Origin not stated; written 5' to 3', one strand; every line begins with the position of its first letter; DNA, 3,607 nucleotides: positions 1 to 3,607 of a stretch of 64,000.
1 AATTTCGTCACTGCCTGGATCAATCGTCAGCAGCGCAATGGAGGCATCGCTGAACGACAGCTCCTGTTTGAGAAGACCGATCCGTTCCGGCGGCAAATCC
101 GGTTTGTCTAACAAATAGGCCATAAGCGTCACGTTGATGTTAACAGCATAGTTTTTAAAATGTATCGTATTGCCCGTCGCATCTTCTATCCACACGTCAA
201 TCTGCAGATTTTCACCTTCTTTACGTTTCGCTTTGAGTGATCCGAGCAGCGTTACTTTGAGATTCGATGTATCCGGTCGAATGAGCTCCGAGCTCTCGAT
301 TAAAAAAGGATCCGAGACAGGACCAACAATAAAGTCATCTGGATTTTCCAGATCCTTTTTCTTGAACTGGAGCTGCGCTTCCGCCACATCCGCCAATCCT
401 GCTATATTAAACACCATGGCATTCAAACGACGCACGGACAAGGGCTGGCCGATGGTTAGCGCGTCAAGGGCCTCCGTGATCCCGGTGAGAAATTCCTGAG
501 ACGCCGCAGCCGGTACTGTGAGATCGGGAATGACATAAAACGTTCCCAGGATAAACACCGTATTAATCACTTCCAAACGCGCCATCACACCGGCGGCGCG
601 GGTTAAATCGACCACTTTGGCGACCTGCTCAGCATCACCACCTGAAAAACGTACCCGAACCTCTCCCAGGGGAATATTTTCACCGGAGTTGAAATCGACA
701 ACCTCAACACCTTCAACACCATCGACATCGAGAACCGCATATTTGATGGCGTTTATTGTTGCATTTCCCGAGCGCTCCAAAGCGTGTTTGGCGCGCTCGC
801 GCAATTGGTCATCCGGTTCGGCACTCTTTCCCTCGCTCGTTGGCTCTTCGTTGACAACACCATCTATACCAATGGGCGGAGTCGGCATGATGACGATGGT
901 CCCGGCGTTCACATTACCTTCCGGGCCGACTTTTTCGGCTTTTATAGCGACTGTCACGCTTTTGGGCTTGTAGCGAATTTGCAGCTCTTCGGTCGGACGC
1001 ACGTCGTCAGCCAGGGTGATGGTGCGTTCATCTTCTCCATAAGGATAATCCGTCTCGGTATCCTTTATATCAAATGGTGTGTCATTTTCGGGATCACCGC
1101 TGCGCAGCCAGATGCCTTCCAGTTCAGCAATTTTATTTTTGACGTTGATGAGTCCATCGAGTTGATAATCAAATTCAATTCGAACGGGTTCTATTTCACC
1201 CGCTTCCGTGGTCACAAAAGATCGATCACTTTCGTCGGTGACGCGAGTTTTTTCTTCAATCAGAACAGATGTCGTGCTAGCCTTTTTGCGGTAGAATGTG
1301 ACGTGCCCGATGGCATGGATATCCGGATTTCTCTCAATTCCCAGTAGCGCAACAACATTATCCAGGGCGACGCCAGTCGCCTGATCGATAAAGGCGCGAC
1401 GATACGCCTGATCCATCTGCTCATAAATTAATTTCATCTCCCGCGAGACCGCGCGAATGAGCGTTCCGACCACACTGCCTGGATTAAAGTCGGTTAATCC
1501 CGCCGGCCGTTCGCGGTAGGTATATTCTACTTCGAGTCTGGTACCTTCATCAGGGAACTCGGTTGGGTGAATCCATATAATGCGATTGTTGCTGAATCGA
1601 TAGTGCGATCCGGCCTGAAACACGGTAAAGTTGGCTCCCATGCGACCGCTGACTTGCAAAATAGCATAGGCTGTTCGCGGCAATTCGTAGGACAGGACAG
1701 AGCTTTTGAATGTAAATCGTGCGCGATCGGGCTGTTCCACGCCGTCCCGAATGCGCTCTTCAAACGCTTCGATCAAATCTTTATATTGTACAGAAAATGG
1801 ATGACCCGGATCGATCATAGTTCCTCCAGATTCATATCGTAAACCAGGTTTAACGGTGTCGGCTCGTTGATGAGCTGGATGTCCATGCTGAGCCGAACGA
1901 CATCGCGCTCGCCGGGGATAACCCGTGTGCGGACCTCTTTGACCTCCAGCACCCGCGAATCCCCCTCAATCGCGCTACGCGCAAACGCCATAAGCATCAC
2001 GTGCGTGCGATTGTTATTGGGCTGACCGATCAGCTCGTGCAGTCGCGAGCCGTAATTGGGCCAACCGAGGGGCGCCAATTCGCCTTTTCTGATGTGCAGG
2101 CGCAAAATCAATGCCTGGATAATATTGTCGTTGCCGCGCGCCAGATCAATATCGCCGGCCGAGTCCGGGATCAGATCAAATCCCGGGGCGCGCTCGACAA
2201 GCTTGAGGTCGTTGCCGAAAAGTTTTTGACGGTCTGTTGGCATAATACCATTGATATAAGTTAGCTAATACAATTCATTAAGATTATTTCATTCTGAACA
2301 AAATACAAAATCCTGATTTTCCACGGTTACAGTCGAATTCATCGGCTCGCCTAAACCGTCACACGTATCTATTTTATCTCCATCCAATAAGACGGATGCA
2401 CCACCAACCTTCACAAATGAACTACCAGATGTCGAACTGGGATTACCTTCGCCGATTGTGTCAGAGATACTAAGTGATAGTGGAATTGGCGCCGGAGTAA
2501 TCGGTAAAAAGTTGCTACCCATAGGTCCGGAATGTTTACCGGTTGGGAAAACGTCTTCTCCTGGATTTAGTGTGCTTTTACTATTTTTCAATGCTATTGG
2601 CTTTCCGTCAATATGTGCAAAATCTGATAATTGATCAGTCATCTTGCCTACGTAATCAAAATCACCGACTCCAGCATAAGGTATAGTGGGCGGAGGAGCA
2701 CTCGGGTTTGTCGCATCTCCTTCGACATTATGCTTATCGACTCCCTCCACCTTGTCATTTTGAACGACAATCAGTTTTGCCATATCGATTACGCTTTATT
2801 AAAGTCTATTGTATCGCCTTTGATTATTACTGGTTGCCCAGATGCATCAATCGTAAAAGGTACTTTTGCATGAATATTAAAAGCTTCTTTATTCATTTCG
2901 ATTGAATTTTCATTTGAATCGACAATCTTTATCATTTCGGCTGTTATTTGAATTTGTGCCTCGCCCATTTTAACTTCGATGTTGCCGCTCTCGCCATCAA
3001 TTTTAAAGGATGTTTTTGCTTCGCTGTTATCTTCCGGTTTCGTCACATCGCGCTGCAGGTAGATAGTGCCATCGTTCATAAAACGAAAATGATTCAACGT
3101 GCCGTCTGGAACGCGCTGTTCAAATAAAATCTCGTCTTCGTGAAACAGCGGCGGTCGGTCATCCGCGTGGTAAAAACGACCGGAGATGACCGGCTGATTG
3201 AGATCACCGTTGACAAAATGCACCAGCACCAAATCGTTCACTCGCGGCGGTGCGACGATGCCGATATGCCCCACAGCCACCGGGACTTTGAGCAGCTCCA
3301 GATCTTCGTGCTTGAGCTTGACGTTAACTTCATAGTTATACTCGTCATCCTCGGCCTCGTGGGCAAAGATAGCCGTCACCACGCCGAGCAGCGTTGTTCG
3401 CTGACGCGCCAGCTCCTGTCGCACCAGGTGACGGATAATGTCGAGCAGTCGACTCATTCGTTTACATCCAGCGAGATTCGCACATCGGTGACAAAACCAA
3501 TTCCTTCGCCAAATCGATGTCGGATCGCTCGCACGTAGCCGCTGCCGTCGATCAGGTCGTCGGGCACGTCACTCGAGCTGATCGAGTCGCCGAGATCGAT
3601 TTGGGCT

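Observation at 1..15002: Phage-tail-like contractile injection system operon with no head-module genes on its upstream side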

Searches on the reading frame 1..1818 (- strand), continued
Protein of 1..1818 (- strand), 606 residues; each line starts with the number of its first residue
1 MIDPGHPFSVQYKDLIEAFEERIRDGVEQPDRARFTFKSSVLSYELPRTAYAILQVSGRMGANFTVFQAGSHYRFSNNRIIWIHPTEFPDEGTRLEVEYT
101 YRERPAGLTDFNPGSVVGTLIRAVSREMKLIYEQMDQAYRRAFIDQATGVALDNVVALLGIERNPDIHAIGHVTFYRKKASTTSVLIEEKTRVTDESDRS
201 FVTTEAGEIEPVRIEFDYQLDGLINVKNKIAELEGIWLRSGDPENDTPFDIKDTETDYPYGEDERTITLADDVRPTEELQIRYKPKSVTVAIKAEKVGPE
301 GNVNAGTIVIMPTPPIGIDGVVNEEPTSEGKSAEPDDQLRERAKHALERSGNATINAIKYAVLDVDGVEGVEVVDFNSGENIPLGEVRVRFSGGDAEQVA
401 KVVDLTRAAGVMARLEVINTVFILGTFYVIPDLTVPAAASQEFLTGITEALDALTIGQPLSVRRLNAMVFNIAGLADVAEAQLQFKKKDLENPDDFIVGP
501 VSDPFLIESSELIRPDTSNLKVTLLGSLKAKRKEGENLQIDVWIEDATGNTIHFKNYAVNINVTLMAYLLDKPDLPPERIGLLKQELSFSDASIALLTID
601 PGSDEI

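Call 94: search_protein_families(library=phrogs, max_evalue=0.01, proteins=[L083:11930-13216:+, L083:13253-13732:+, L083:13781-15304:+, L083:15328-15546:+, L083:15580-16359:+, L083:8201-8641:+, L083:8816-9565:+, L003:16415-21475:+, P0121])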
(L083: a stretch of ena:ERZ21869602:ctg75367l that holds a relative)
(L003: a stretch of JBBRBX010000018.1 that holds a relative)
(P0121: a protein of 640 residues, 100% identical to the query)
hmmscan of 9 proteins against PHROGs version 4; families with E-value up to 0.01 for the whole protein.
L083:11930-13216:+ (428 aa): 4 families
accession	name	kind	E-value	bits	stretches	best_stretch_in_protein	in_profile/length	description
phrog_1160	-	tail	3.8e-15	56.6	1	4-117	16-124/528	baseplate protein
phrog_6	-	tail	5.8e-11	42.7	1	20-72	94-146/548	baseplate wedge subunit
phrog_6277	-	unknown function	0.0001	22.7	1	25-110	26-105/280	-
phrog_7378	-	tail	0.0031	17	1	24-111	34-114/736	baseplate protein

L083:13253-13732:+ (159 aa): 3 families
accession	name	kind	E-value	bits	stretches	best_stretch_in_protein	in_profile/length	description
phrog_5417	-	unknown function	2.1e-18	67.6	1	8-159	11-156/156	-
phrog_18500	-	unknown function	9.6e-05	23.6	1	51-140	78-161/187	-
phrog_4176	-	tail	0.00023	21.8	1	5-138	10-137/309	tail fiber protein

L083:13781-15304:+ (507 aa): 7 families
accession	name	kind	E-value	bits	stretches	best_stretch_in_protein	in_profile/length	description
phrog_9942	-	tail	1.6e-16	60.6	2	50-159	653-751/1178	tail fiber protein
phrog_18345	-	tail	5.8e-16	59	2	107-212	418-539/956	tail fiber protein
phrog_29288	-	unknown function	2.8e-06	26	0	119-157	1319-1358/1558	-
phrog_9563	-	unknown function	8.6e-05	23.5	0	129-192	12-69/85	-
phrog_3269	-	tail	0.00021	21.1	1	192-225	18-50/689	tail protein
phrog_5906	-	unknown function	0.0013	19.7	0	200-280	40-112/197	-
phrog_28668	-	unknown function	0.0017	19.3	0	53-69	31-47/153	-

L083:15328-15546:+ (72 aa): 0 families

L083:15580-16359:+ (259 aa): 0 families

L083:8201-8641:+ (146 aa): 0 families

L083:8816-9565:+ (249 aa): 0 families

L003:16415-21475:+ (1686 aa): 2 families
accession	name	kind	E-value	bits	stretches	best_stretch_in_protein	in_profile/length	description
phrog_3677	-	other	1.4e-15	57.2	1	277-620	591-811/1125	protease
phrog_3964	-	unknown function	0.0052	16.2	0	552-618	473-528/779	-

P0121 (640 aa): 2 families
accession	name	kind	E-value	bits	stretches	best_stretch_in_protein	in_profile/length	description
phrog_6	-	tail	7.5e-49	167.8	1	107-536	87-411/548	baseplate wedge subunit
phrog_34452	-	unknown function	7.1e-06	26.8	1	115-209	39-129/175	-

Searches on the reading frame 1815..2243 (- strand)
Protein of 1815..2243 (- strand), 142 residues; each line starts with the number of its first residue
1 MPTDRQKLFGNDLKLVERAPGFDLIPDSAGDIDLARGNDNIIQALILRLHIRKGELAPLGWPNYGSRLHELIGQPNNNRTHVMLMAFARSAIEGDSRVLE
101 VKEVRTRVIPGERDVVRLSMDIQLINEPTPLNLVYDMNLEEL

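Call 7: search_protein_families(library=pfam, max_evalue=0.01, proteins=[window:1815-2243:-])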
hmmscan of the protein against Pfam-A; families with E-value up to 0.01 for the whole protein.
window:1815-2243:- (142 aa): 1 family
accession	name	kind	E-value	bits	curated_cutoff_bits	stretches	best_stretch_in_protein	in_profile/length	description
PF10934.14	Sheath_initiator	-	0.00094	19.7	32.9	1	27-107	13-92/104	Contractile injection system sheath initiator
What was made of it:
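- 1815..2243 (-): gp25-like sheath initiator / baseplate wedge protein, 142 aa. Pfam Sheath_initiator sub-threshold, 9e-4 (call 7).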

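Call 11: find_encoding_contigs(protein=window:1815-2243:-, flank=10000, max_places=6)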
Protein window:1815-2243:- (142 aa): no gene with exactly this product is on record in the collection.

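Call 94: search_protein_families(library=phrogs, max_evalue=0.01, proteins=[window:1815-2243:-])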
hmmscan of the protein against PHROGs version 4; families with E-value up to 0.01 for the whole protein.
window:1815-2243:- (142 aa): 4 families
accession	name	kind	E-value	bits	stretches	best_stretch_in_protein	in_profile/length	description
phrog_975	-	tail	3e-17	63.5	1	9-136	95-227/238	baseplate protein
phrog_120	-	tail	1.2e-05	26.3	1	26-108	70-150/303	baseplate wedge subunit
phrog_43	-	tail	0.00017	22.2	1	62-133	41-112/126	baseplate wedge subunit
phrog_2669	-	tail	0.00086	20.5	1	31-92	18-77/138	baseplate protein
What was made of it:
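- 1815..2243 (-): phrog_975 baseplate protein 3e-17 (call 94).
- On eCIS (Afp/PVC type): The gp25-like protein hits phrog_975 at 3e-17 (call 94).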

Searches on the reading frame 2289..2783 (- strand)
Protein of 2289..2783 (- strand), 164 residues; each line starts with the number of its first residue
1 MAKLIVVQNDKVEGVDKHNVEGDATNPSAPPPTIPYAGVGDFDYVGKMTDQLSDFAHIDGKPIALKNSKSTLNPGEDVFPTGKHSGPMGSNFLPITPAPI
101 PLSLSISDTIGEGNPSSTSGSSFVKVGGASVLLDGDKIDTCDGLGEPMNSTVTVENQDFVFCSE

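Call 6: search_protein_families(library=pfam, max_evalue=0.01, proteins=[window:2289-2783:-])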
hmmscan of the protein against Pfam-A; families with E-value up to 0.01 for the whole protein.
window:2289-2783:- (164 aa): 0 families

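Call 13: find_encoding_contigs(protein=window:2289-2783:-, flank=10000, max_places=4)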
Protein window:2289-2783:- (164 aa): no gene with exactly this product is on record in the collection.

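Call 32: search_protein_families(library=ncbifam, max_evalue=0.01, proteins=[window:2289-2783:-])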
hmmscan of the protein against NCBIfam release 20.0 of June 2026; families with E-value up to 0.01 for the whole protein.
window:2289-2783:- (164 aa): 0 families

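Call 33: search_protein_families(library=phrogs, max_evalue=0.001, proteins=[window:2289-2783:-])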
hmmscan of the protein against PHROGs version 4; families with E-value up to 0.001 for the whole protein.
window:2289-2783:- (164 aa): 0 families

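Call 89: search_solved_structures(query=A8, max_evalue=10)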
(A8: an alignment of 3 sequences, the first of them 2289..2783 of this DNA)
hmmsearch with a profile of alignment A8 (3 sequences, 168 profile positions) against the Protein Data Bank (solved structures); distinct sequences matched with E-value up to 10: 0.

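Call 90: search_protein_families(library=pfam, max_evalue=10, proteins=[window:2289-2783:-])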
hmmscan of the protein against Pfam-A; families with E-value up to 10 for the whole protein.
window:2289-2783:- (164 aa): 1 family
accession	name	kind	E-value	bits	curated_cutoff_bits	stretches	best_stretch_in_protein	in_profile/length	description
PF05488.18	PAAR_motif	-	0.033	14.8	27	1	119-141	13-34/70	PAAR motif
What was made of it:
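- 2289..2783 (-): g10, 164 aa, candidate spike-tip (PAAR-like) protein; a swappable cassette. Only a sub-threshold PAAR_motif hit, E 0.033 (call 90).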

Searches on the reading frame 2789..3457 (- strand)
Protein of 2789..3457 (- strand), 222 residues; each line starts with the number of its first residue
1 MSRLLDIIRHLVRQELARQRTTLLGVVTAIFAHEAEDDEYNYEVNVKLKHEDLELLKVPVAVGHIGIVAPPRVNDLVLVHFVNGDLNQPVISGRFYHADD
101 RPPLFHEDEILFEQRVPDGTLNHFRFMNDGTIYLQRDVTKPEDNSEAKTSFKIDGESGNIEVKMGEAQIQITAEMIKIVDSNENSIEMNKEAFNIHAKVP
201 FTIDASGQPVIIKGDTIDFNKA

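Call 6: search_protein_families(library=pfam, max_evalue=0.01, proteins=[window:2789-3457:-])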
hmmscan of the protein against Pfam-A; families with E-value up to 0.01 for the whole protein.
window:2789-3457:- (222 aa): 1 family
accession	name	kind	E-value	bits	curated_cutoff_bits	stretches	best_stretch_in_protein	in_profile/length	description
PF04717.18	Phage_base_V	-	3.2e-06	27.8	23.8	1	58-96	37-75/75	Type VI secretion system/phage-baseplate injector OB domain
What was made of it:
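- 2789..3457 (-): Spike, OB-fold gpV / gp5-like, 222 aa. Pfam Phage_base_V 3.2e-6 (call 6).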

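Call 16: find_encoding_contigs(protein=window:2789-3457:-, flank=10000, max_places=4)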
Protein window:2789-3457:- (222 aa): no gene with exactly this product is on record in the collection.

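Call 32: search_protein_families(library=ncbifam, max_evalue=0.01, proteins=[window:2789-3457:-])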
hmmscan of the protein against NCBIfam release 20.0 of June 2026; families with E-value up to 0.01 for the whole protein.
window:2789-3457:- (222 aa): 3 families
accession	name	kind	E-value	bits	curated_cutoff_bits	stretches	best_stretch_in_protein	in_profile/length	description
TIGR03361.1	VI_Rhs_Vgr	subfamily_domain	4.8e-09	35.3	186.35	1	60-104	408-452/513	type VI secretion system tip protein TssI/VgrG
TIGR01646.1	vgr_GE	subfamily_domain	4.4e-08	32.5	121.8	1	61-108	395-442/480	type VI secretion system tip protein VgrG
NF033848.1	VgrG_rel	hypoth_equivalog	0.00026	19.4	275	1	66-114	421-462/547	VgrG-related protein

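Call 33: search_protein_families(library=phrogs, max_evalue=0.001, proteins=[window:2789-3457:-])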
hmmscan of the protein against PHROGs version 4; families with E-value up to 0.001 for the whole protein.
window:2789-3457:- (222 aa): 2 families
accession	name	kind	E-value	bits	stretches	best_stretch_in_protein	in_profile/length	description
phrog_9992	-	tail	3e-06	27.9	1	55-191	46-181/228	baseplate assembly protein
phrog_4011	-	tail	0.00021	21.5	1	57-111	73-128/315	baseplate protein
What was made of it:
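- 2789..3457 (-): VgrG OB segment 4.8e-9 (call 32). phrog_9992 baseplate assembly protein (call 33).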
